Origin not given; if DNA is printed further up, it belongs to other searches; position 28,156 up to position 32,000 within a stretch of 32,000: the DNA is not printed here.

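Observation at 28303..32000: Giant helicase-nuclease (SF1 Upf1-like + DUF559-like endonuclease + DUF3320 tail) as island cargo, co-transcribed with an integrase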

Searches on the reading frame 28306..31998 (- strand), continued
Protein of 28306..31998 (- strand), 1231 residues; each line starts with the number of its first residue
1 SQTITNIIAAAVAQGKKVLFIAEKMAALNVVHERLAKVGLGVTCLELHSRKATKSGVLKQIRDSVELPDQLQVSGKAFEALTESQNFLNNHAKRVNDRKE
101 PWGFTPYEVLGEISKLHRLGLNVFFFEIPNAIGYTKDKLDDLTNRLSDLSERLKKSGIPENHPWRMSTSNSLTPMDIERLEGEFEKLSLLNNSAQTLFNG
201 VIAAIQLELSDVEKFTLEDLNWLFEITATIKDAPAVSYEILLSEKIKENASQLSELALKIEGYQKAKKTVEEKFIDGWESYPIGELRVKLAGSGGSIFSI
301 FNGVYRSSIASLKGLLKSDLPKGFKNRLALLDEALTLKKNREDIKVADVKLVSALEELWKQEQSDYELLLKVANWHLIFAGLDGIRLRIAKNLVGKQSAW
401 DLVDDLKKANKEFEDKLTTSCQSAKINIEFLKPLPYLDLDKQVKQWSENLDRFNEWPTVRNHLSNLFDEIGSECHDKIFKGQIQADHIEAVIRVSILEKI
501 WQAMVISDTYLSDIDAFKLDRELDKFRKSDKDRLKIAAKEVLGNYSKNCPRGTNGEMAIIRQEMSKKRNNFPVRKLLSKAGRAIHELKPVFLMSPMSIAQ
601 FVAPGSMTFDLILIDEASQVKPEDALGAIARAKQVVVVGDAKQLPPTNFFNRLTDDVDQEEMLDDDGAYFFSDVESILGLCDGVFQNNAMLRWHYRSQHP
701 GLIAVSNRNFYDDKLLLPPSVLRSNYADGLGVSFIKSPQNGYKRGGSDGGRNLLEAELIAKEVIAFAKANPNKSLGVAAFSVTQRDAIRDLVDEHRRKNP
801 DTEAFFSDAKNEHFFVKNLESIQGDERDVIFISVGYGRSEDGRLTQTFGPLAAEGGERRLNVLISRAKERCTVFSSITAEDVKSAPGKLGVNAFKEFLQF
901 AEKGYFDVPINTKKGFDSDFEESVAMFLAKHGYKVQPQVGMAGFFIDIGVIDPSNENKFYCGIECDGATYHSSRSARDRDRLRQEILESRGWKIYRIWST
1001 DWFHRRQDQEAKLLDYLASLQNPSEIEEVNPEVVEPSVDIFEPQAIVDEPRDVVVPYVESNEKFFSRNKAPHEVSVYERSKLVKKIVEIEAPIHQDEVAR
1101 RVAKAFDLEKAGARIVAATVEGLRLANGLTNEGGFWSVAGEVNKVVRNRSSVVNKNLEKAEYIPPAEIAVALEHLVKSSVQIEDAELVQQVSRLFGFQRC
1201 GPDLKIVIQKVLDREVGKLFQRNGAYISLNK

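Call 65: search_dna_similar(query=window:28306-31998:-, collection=plasmids, mode=protein, max_evalue=1e-20, max_rows=25)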
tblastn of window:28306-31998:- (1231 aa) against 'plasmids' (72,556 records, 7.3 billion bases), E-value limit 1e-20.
Records with a match: 491; places in all: 522; records where one place covers at least 80% of the query: 62.
Best place of each record, by identity: <60% 491.
By first word of the organism name: Klebsiella 238; Ralstonia 108; Acinetobacter 35; Rhizobium 19; Raoultella 11; Paracoccus 6; Vibrio 5; Mesorhizobium 5; Variovorax 5; Thioclava 4; and 43 more.
By predicted mobility (MOB-suite, as given by PLSDB): conjugative 207; non-mobilizable 146; mobilizable 138.
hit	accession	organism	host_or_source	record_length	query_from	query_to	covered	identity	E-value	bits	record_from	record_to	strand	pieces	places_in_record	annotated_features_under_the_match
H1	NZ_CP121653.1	Rhizobium sp. CB3171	Calliandra calothyrsus,cell culture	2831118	1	1228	100%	37.9%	0e+0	702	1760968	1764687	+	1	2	record has no annotation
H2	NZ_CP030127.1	Indioceanicola profundi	sediment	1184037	1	1222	99%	37.6%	0e+0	681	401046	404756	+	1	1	none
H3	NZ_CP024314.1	Rhizobium sp. NXC24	Phaseolus vulgaris,cell culture,plant ...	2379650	1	1188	97%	38.2%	0e+0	685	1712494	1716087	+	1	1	record has no annotation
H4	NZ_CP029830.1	Azospirillum ramasamyi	single cell,Cow dung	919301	1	1223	99%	36.0%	0e+0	658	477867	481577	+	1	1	DUF3320 domain-containing protein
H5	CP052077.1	Ralstonia solanacearum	tomato,cell culture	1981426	1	1218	92%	37.6%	2e-157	666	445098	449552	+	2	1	none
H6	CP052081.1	Ralstonia solanacearum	tomato,cell culture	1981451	1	1218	92%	37.6%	2e-157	666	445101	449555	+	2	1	none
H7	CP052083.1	Ralstonia solanacearum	tomato,cell culture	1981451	1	1218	92%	37.6%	2e-157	666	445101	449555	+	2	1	DUF3320 domain-containing protein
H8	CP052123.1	Ralstonia solanacearum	tomato,cell culture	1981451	1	1218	92%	37.6%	2e-157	666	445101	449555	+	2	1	DUF3320 domain-containing protein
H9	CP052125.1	Ralstonia solanacearum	tomato,cell culture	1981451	1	1218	92%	37.6%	2e-157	666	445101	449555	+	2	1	DUF3320 domain-containing protein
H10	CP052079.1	Ralstonia solanacearum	tomato,cell culture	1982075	1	1218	92%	37.6%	2e-157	666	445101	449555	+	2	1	none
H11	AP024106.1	Ralstonia solanacearum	-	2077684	1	1218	92%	37.6%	2e-157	666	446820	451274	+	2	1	hypothetical protein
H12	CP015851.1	Ralstonia solanacearum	Rhizoma kaempferiae,cell culture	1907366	1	1218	92%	37.6%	8e-157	664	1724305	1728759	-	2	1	DNA helicase related protein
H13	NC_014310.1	Ralstonia solanacearum PSI07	-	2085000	1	1218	89%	38.5%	2e-158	662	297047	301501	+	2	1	none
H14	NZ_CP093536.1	Ralstonia pseudosolanacearum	cell culture,pepper stem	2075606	1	1218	92%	37.5%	5e-157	664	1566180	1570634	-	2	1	none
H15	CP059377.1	Ralstonia solanacearum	cell clture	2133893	1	1218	92%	37.5%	5e-157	664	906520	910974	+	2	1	DUF3320 domain-containing protein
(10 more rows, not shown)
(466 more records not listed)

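Call 66: search_dna_similar(query=window:28306-31998:-, collection=phages, mode=protein, max_evalue=1e-10, max_rows=15)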
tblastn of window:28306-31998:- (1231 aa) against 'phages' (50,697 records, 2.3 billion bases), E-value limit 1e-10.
Records with a match: 3; places in all: 3; records where one place covers at least 80% of the query: 0.
Best place of each record, by identity: <60% 3.
By first word of the organism name: Liberibacter 2; Bacteriophage 1.
By host as written in the record: - 1; Candidatus Liberibacter asiaticus 1; Candidatus Liberibacter asiaticus str. JXGC 1.
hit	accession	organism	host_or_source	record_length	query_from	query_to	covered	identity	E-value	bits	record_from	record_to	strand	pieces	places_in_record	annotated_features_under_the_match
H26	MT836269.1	Bacteriophage sp.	human fecal samples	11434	1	1018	60%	33.8%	4e-82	397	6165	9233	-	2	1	record has no annotation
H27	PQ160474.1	Liberibacter phage P-9PA-3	Candidatus Liberibacter asiaticus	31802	544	1014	36%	33.5%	3e-18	251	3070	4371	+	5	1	DNA helicase-like protein (x2)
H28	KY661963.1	Liberibacter phage P-JXGC-3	Candidatus Liberibacter asiaticus str. ...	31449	544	1014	36%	33.5%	3e-18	251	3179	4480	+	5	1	hypothetical protein | DNA helicase related protein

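Call 73: list_cluster_members(proteins=[P0085, P0003, P0011])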
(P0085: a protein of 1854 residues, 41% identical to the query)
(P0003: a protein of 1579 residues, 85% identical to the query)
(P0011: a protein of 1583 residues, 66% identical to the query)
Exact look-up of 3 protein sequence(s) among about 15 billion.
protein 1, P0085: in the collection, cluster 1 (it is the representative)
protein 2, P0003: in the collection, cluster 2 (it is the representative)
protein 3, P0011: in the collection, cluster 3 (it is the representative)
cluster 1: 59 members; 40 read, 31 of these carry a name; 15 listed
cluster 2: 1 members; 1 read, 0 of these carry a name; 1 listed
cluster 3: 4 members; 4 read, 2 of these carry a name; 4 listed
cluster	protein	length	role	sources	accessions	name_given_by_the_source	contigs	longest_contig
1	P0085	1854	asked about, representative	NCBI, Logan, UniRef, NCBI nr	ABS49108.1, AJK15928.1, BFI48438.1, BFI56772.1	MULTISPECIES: DUF3320 domain-containing protein [Yersinia pseudotuberculosis complex] | Uncharacterized protein n=2 Tax=Yersinia pseudotuberculosis complex TaxID=1649845 ...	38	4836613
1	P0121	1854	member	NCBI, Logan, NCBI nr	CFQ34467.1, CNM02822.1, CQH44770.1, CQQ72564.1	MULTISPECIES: DUF3320 domain-containing protein [Yersinia]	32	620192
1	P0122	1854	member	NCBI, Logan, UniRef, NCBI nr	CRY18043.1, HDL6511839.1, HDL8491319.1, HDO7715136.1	DUF3320 domain-containing protein [Yersinia enterocolitica] | DUF3320 domain-containing protein n=1 Tax=Yersinia enterocolitica TaxID=630 ...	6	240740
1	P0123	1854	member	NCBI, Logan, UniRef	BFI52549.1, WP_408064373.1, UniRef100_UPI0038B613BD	DUF3320 domain-containing protein [Yersinia pseudotuberculosis] | DUF3320 domain-containing protein n=1 Tax=Yersinia pseudotuberculosis TaxID=633 ...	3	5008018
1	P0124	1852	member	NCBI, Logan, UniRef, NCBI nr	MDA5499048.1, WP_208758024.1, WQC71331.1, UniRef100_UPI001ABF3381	DUF3320 domain-containing protein [Yersinia aleksiciae] | DUF3320 domain-containing protein n=1 Tax=Yersinia aleksiciae TaxID=263819 ...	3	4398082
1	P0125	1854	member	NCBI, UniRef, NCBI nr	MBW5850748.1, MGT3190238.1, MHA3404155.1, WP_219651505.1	DUF3320 domain-containing protein [Yersinia enterocolitica] | DUF3320 domain-containing protein n=1 Tax=Yersinia enterocolitica TaxID=630 ...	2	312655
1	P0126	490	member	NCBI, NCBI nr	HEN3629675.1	TPA: DUF3320 domain-containing protein, partial [Yersinia enterocolitica] | DUF3320 domain-containing protein [Yersinia enterocolitica]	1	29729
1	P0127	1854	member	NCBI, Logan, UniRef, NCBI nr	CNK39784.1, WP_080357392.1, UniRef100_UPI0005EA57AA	DUF3320 domain-containing protein [Yersinia enterocolitica] | DUF3320 domain-containing protein n=1 Tax=Yersinia enterocolitica TaxID=630 ...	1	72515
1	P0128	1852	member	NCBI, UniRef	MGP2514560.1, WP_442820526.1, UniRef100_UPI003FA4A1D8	DUF3320 domain-containing protein [Yersinia sp. 2545 StPb PI] | DUF3320 domain-containing protein n=1 Tax=Yersinia sp. 2545 StPb PI TaxID=3117410 ...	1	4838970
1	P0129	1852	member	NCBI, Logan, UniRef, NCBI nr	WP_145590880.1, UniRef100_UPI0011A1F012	DUF3320 domain-containing protein [Yersinia aleksiciae] | DUF3320 domain-containing protein n=1 Tax=Yersinia aleksiciae TaxID=263819 ...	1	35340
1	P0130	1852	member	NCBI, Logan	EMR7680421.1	DUF3320 domain-containing protein [Yersinia enterocolitica]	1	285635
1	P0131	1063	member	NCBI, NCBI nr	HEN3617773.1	TPA: DUF4011 domain-containing protein, partial [Yersinia enterocolitica] | DUF4011 domain-containing protein [Yersinia enterocolitica]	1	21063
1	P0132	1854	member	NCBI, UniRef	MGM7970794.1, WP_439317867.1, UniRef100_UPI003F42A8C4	DUF3320 domain-containing protein [Yersinia enterocolitica] | DUF3320 domain-containing protein n=1 Tax=Yersinia enterocolitica TaxID=630 ...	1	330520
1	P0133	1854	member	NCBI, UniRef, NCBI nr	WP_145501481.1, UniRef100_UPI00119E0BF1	DUF3320 domain-containing protein [Yersinia similis] | DUF3320 domain-containing protein n=1 Tax=Yersinia similis TaxID=367190 ...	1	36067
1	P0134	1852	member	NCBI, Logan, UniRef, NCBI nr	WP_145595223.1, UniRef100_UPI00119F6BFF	DUF3320 domain-containing protein [Yersinia aleksiciae] | DUF3320 domain-containing protein n=1 Tax=Yersinia aleksiciae TaxID=263819 ...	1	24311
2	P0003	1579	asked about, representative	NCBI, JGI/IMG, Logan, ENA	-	-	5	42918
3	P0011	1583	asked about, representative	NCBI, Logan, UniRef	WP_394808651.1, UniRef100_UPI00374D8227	DUF3320 domain-containing protein [Nitrosomonas sp.] | DUF3320 domain-containing protein n=1 Tax=Nitrosomonas sp. TaxID=42353 RepID=UPI00374D8227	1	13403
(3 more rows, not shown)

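Call 79: search_protein_families(library=pfam, proteins=[P0001, P0085], max_evalue=0.001)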
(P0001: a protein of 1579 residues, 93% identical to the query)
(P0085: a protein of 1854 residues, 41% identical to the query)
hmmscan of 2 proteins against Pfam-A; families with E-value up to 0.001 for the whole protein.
P0001 (1579 aa): 10 families
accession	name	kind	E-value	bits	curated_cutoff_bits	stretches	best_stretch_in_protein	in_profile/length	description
PF13195.11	DUF4011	-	3.2e-36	125.1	22.2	1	42-206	1-158/158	Protein of unknown function (DUF4011)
PF18741.7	MTES_1575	-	6.2e-35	119.6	38.2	1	1268-1364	1-95/96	REase_MTES_1575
PF13086.12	AAA_11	-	2.7e-21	77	27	2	322-402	3-88/257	AAA domain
PF13604.12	AAA_30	-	1.8e-13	51.1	27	1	322-383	3-66/191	AAA domain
PF13087.12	AAA_12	-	1.9e-13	50.9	27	1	1035-1223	16-192/195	AAA domain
PF11784.13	DUF3320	-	2.2e-13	50.3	25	1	1429-1464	14-49/50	Protein of unknown function (DUF3320)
PF13245.12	AAA_19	-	5.5e-13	49.7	25.1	1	325-394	1-70/134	AAA domain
PF00270.35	DEAD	-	3.6e-06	27.2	26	1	324-398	3-79/167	DEAD/DEAH box helicase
PF04851.21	ResIII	-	0.00022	21.6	22.5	0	323-390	6-80/164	Type III restriction enzyme, res subunit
PF01443.25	Viral_helicase1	-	0.00031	21.1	21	0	955-996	58-101/228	Viral superfamily 1 RNA helicase core domain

P0085 (1854 aa): 11 families
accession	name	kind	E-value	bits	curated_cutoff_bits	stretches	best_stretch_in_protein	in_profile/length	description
PF13195.11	DUF4011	-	6.7e-41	140.3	22.2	1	24-204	1-158/158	Protein of unknown function (DUF4011)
PF18741.7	MTES_1575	-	5e-38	129.5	38.2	1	1522-1619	1-96/96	REase_MTES_1575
PF13086.12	AAA_11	-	4.3e-16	59.9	27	2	316-380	2-74/257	AAA domain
PF11784.13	DUF3320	-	9.7e-15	54.7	25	1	1682-1728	2-49/50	Protein of unknown function (DUF3320)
PF13087.12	AAA_12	-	7.7e-12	45.6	27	1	1290-1474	13-190/195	AAA domain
PF13604.12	AAA_30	-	5.1e-09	36.6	27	1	319-380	5-68/191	AAA domain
PF13245.12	AAA_19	-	1.2e-08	35.7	25.1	1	320-378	1-61/134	AAA domain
PF01443.25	Viral_helicase1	-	3.6e-06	27.4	21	0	1210-1256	50-100/228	Viral superfamily 1 RNA helicase core domain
PF09848.15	SLFN-g3_helicase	-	0.00069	19.4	24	0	332-381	3-54/354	Schlafen group 3, DNA/RNA helicase domain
PF13191.12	AAA_16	-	0.00071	20.6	32.6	0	323-416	15-104/167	AAA ATPase domain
PF00270.35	DEAD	-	0.00095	19.4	26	0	319-365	3-52/167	DEAD/DEAH box helicase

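Call 80: find_encoding_contigs(protein=P0009, flank=10000, max_places=2)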
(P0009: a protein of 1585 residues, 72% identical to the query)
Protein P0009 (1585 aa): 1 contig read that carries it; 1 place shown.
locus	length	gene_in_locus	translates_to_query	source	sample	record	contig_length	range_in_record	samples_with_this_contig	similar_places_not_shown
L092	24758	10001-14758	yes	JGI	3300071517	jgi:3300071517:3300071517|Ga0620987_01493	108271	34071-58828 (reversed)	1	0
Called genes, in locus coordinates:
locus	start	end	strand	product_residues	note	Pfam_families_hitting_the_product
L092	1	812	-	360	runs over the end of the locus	PF03401:TctC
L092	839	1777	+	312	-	PF00126:HTH_1, PF03466:LysR_substrate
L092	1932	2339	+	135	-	PF05973:Gp49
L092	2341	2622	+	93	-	PF13744:HTH_37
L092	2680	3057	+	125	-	-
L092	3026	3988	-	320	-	PF21716:dnstrm_HI1420, PF13744:HTH_37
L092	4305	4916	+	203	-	PF19570:DUF6088 (weak)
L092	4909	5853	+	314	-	PF08843:AbiEii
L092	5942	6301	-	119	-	-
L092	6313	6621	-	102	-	PF09907:HigB_toxin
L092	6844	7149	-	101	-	PF13560:HTH_31, PF01381:HTH_3, PF12844:HTH_19 (weak)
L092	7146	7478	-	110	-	PF05973:Gp49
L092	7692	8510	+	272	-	PF00850:Hist_deacetyl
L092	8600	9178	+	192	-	-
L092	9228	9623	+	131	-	-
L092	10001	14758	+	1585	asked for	PF13195:DUF4011, PF13086:AAA_11, PF13245:AAA_19 (weak), PF13604:AAA_30 (weak), PF13086:AAA_11, PF13087:AAA_12, PF18741:MTES_1575, PF11784:DUF3320, +2 more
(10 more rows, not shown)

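Call 81: find_encoding_contigs(protein=P0014, flank=10000, max_places=2)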
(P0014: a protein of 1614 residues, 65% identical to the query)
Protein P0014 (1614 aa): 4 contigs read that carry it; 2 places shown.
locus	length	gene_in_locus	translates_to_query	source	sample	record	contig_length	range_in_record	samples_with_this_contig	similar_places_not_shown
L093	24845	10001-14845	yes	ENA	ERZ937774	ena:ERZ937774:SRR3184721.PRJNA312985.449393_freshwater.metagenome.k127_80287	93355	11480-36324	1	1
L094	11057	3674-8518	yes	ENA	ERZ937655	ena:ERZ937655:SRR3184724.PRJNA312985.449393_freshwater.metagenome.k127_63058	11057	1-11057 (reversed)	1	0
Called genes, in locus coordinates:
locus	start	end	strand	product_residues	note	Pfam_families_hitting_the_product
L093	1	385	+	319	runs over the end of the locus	PF04168:Alpha-E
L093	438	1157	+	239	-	-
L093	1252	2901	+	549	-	PF06418:CTP_synth_N, PF00117:GATase, PF07722:Peptidase_C26 (faint)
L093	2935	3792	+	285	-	PF00793:DAHP_synth_1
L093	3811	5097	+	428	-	PF03952:Enolase_N, PF00113:Enolase_C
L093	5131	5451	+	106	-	PF04977:DivIC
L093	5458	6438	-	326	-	PF01430:HSP33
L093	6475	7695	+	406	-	PF06779:MFS_4, PF07690:MFS_1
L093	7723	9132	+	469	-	PF00749:tRNA-synt_1c, PF19269:Anticodon_2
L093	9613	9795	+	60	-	-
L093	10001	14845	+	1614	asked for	PF13195:DUF4011, PF13086:AAA_11, PF13604:AAA_30 (weak), PF13245:AAA_19 (weak), PF13086:AAA_11, PF13087:AAA_12, PF18741:MTES_1575, PF11784:DUF3320, +1 more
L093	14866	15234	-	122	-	-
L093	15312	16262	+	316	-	-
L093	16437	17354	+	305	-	PF28530:DUF8426, PF01939:NucS_C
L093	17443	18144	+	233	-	-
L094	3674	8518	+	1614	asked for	PF13195:DUF4011, PF13086:AAA_11, PF13604:AAA_30 (weak), PF13245:AAA_19 (weak), PF13086:AAA_11, PF13087:AAA_12, PF18741:MTES_1575, PF11784:DUF3320, +1 more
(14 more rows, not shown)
